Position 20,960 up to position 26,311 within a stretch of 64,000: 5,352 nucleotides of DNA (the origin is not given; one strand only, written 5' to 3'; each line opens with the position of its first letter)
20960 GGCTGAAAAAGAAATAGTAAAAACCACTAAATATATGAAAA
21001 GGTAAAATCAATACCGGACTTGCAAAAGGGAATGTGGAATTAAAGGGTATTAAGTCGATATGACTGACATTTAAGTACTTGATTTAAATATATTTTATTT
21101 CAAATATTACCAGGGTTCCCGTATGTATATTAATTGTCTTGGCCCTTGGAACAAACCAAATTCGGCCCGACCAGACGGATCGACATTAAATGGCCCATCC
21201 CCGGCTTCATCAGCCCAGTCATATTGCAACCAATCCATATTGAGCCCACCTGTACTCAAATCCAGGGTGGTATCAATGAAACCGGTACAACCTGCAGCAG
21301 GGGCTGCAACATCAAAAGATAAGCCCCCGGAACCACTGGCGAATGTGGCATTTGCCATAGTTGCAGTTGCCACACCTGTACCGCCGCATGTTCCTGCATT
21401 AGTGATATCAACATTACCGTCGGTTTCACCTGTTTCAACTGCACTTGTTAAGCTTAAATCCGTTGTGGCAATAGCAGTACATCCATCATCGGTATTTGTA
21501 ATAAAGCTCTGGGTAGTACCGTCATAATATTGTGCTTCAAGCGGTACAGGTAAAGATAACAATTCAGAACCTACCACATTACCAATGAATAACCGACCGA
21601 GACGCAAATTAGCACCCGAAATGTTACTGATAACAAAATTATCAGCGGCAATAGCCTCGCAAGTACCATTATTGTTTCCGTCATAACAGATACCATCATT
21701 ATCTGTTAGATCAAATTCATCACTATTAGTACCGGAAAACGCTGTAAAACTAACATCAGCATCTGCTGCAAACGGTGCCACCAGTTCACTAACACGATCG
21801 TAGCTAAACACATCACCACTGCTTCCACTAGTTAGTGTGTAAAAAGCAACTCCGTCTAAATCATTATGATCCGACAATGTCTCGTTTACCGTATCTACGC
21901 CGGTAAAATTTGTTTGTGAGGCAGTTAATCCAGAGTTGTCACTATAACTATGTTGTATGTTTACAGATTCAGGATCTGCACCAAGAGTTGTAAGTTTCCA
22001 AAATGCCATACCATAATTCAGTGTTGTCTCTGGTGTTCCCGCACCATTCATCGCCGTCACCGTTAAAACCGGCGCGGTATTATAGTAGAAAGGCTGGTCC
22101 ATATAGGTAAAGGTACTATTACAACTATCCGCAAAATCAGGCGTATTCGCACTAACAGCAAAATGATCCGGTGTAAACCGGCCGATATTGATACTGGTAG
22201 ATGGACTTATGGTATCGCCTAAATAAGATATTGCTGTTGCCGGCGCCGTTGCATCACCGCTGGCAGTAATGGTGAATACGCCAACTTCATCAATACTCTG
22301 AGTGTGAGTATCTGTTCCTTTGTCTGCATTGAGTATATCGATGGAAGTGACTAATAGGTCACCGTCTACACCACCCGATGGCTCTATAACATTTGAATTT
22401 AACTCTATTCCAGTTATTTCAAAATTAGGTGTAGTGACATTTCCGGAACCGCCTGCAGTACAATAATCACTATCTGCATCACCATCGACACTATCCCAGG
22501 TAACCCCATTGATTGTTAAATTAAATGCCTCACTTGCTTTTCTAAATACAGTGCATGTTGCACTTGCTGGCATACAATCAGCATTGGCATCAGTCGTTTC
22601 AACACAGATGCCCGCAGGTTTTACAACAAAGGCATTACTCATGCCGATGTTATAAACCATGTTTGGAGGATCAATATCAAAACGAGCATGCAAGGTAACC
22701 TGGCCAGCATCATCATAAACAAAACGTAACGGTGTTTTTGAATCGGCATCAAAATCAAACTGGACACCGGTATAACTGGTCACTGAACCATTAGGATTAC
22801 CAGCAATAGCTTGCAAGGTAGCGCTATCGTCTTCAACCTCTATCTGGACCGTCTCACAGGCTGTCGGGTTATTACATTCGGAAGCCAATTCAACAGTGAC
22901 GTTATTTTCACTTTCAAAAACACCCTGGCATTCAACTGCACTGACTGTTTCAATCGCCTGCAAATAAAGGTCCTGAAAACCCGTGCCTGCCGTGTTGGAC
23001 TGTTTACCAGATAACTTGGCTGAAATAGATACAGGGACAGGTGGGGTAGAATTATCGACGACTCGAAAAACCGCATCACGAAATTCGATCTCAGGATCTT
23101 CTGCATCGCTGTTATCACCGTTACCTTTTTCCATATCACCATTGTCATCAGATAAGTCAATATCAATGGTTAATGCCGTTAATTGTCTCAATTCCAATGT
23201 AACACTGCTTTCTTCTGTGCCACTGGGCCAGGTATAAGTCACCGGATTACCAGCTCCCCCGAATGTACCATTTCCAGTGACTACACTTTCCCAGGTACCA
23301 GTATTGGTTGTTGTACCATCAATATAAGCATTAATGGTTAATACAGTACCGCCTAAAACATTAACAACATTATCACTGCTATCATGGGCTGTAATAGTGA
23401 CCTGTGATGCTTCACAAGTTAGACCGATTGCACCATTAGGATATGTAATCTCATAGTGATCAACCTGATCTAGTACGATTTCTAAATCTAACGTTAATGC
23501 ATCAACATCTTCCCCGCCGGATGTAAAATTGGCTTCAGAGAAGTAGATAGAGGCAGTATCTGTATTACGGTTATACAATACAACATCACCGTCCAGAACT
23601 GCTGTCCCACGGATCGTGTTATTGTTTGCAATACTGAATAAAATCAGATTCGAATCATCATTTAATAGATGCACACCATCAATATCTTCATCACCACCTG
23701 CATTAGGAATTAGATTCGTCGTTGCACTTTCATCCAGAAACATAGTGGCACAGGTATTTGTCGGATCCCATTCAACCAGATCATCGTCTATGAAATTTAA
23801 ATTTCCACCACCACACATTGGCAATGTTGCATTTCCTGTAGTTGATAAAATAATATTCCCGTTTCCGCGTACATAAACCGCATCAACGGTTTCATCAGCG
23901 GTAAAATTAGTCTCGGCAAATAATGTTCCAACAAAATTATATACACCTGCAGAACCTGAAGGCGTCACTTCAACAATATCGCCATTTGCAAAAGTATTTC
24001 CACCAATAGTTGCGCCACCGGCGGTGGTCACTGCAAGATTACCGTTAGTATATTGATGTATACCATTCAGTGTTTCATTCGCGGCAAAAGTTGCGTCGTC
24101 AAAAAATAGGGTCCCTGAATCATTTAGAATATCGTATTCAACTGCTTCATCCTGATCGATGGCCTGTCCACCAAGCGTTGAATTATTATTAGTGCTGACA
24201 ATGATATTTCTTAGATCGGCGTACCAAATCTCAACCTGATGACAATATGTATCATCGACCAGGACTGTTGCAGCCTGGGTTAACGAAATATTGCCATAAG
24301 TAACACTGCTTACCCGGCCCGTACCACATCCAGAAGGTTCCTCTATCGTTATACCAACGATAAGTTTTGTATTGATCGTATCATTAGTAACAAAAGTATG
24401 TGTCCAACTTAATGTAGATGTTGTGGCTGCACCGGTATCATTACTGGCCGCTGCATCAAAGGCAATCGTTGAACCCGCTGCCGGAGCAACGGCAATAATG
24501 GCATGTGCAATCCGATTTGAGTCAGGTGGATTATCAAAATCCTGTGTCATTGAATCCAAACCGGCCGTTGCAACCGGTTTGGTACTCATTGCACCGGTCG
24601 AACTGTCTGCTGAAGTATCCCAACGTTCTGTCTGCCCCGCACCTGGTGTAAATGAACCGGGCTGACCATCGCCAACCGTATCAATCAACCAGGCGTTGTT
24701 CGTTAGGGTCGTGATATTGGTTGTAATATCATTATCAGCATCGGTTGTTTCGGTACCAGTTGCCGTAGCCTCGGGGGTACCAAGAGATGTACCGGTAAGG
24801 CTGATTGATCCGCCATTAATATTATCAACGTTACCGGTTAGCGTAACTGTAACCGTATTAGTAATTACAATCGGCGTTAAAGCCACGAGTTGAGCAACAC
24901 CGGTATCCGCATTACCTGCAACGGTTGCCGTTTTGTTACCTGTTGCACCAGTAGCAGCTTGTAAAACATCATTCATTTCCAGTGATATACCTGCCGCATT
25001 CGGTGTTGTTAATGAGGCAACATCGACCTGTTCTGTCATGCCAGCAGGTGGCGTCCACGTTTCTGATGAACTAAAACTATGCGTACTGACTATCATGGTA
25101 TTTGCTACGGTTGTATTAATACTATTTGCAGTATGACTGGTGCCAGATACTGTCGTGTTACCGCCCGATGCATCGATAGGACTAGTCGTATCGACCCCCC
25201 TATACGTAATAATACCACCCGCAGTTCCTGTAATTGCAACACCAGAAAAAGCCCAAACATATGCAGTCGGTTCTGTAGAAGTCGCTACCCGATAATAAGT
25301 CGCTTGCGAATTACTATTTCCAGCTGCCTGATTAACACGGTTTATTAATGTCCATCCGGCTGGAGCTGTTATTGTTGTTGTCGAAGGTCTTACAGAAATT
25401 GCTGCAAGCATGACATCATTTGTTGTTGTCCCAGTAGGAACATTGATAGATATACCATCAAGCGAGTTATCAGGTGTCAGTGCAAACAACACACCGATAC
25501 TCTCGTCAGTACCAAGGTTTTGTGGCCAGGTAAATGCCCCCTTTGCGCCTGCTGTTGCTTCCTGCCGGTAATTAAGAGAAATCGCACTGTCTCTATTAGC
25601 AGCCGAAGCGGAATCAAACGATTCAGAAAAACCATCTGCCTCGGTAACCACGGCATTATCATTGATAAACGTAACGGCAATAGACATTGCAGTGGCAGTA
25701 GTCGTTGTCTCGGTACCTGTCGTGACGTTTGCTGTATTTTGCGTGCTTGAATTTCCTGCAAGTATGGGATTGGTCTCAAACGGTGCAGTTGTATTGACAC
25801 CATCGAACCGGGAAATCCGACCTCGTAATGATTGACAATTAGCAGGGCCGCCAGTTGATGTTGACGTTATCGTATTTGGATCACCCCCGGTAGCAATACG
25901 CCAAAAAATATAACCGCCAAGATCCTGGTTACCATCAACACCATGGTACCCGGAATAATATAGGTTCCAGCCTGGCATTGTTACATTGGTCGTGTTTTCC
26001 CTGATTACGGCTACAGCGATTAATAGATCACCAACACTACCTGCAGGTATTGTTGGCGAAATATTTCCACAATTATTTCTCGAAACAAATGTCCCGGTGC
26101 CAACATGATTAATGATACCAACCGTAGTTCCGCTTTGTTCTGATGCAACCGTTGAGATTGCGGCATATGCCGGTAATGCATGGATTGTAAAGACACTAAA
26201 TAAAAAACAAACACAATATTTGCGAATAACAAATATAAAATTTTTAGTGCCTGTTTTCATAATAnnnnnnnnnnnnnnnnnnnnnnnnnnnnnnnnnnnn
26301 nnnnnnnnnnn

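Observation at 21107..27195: ECF sigma / anti-sigma / 1717-aa secreted repeat-protein operon directly upstream of the MSHA secretion operon, while mshQ is missing from its canonical site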

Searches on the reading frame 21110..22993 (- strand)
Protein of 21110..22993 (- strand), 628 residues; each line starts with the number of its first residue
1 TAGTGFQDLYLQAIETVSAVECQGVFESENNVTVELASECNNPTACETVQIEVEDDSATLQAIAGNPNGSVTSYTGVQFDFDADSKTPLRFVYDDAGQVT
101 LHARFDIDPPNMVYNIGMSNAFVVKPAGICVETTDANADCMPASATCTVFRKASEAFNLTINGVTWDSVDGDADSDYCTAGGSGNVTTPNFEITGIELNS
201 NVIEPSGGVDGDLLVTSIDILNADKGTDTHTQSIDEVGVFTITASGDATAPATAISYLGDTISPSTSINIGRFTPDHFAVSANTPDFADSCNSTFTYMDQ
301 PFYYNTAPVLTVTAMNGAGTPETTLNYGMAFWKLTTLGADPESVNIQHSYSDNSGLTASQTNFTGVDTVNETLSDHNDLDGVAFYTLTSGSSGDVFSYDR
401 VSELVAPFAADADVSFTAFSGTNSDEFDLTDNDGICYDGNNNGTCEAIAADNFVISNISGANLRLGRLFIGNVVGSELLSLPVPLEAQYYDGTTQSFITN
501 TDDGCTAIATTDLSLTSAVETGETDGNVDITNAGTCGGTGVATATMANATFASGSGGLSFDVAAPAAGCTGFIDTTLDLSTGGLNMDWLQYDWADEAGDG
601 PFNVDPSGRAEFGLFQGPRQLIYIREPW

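Call 22: find_related_loci(query=A3, collection=genome_contigs, flank=10000)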
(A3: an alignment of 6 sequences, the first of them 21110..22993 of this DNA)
Query A3 (628 aa) in genome_contigs; peptide patterns used: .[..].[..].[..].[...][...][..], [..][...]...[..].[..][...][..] (x = any residue, [..] = any of these).
230 stretches matched a pattern; 184 encode a relative of the query (tblastn E <= 1e-3); the best 80 are kept; 79 distinct loci.
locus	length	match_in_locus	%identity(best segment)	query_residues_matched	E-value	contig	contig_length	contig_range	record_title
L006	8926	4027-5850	53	1-628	1e-177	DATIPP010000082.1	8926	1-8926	MAG TPA_asm: Gammaproteobacteria bacterium isolate SMAG_U15853 k141_176849, whole genome shotgun sequence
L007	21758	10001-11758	49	1-628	5e-163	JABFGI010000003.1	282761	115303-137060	MAG: Proteobacteria bacterium isolate PRO17 c_000000000003, whole genome shotgun sequence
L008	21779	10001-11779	41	11-628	2e-118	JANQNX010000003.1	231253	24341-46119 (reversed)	MAG: Gammaproteobacteria bacterium isolate IP29b_bin.112 k99_752709, whole genome shotgun sequence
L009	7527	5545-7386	40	3-628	1e-116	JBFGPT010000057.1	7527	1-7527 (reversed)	MAG: Gammaproteobacteria bacterium isolate Mix_sand04.2021.02.G.14 k141_1444026_length_7527_cov_7.0000, whole genome sho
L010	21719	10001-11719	40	5-628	2e-112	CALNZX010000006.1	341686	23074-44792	MAG: uncultured Alphaproteobacteria bacterium isolate LOGT_bin.0150 genome assembly, contig: contig_2740, whole genome s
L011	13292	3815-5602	39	6-628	9e-110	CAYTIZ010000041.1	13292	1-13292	MAG TPA_asm: uncultured Enterobacteriaceae bacterium isolate SRP215229_co1_1 genome assembly, contig: NODE_3016_length_1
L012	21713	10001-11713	38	5-628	4e-100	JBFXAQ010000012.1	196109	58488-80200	MAG: Gammaproteobacteria bacterium isolate CA_2019_TPBS_26 NODE_635_length_196109_cov_44.571063_TPBS, whole genome shotg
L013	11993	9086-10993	38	7-628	6e-97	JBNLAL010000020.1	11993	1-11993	MAG: Gammaproteobacteria bacterium isolate C2.bin.53.permissive NODE_20_length_11993_cov_3.062101, whole genome shotgun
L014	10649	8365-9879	40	75-626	1e-96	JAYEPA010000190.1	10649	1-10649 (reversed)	MAG: Thermodesulfobacteriota bacterium isolate MAG015 MAG015_190, whole genome shotgun sequence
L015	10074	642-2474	43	1-628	2e-122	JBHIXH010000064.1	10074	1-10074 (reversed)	MAG: Gammaproteobacteria bacterium isolate MAG45 WDNA05_bin.28.strict_64, whole genome shotgun sequence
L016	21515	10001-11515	37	75-626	3e-84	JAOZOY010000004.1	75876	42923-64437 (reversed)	MAG: Deltaproteobacteria bacterium isolate GMC4.metabat2.118_sub GMC4_115_length_75876_cov_22.539046, whole genome shotg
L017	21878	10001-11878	35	5-628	4e-82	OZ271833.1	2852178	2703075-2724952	MAG: Gammaproteobacteria bacterium isolate 2a44d175-53db-4dc9-9779-4eb4755af345 genome assembly, chromosome: 1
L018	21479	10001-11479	36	73-628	2e-81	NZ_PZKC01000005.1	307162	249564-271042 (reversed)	Pseudothauera lacus strain D20 Scaffold5, whole genome shotgun sequence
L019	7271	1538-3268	36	9-626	1e-79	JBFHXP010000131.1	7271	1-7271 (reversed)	MAG: Desulfobulbales bacterium isolate Mix_sand09.2021.07.Z.6 k141_792761_length_7271_cov_10.9481, whole genome shotgun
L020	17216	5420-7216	33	5-628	2e-79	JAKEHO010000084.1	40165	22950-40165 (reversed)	MAG: Gammaproteobacteria bacterium isolate PMV_7.24 PMV_7.24.k101_775282, whole genome shotgun sequence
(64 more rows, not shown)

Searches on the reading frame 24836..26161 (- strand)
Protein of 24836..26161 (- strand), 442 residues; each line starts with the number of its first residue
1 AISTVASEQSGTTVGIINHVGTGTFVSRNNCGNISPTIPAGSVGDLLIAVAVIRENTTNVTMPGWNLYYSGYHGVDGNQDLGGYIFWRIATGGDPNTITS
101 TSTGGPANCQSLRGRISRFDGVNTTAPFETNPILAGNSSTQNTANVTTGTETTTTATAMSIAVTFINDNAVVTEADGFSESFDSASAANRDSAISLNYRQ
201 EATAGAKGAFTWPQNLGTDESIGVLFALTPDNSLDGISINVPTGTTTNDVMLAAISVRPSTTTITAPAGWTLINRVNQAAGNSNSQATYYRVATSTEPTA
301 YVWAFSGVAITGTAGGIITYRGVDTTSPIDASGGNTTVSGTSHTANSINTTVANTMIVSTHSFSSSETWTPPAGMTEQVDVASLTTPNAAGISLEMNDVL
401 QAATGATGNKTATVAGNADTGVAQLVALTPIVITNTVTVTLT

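Call 49: predict_structure(alignment_id=A6)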
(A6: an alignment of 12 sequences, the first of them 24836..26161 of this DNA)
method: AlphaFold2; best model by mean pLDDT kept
length: 442 residues; sequences in the alignment: 12
mean_pLDDT: 84.1   pTM: 0.70
mean pLDDT of the five models: 84.1, 79.5, 77.8, 75.7, 71.8
residues with pLDDT >= 90: 179; 70-90: 194; 50-70: 64; < 50: 5
segments of 3 or more residues with pLDDT < 50: 385-389
pLDDT, mean of each block of 10 residues (from residue 1): 79 71 87 90 92 78 95 72 94 92 65 91 91 85 86 87 82 70 67 86 82 74 92 76 91 91 90 89 85 90 81 88 94 90 93 94 83 90 55 89 91 81 94 66 56
secondary structure, 60 per line:
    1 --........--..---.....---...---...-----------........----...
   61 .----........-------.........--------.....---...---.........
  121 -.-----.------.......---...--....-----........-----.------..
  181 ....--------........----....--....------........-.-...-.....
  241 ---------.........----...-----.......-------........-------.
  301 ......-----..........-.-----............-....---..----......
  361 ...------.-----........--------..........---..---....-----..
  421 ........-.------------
elements in order: E3-10 E18-22 E26-28 E32-34 E46-53 E58-61 E66-73 E81-89 E98-102 E112-120 E138-141 E145-147 E150-153 E159-166 E179-184 E193-200 E205-208 E211-214 E221-228 E236-240 E250-258 E263-265 E271-277 E285-292 E300-306 E312-321 E329-340 E342-345 E355-363 E376-383 E392-401 E410-413 E419-428
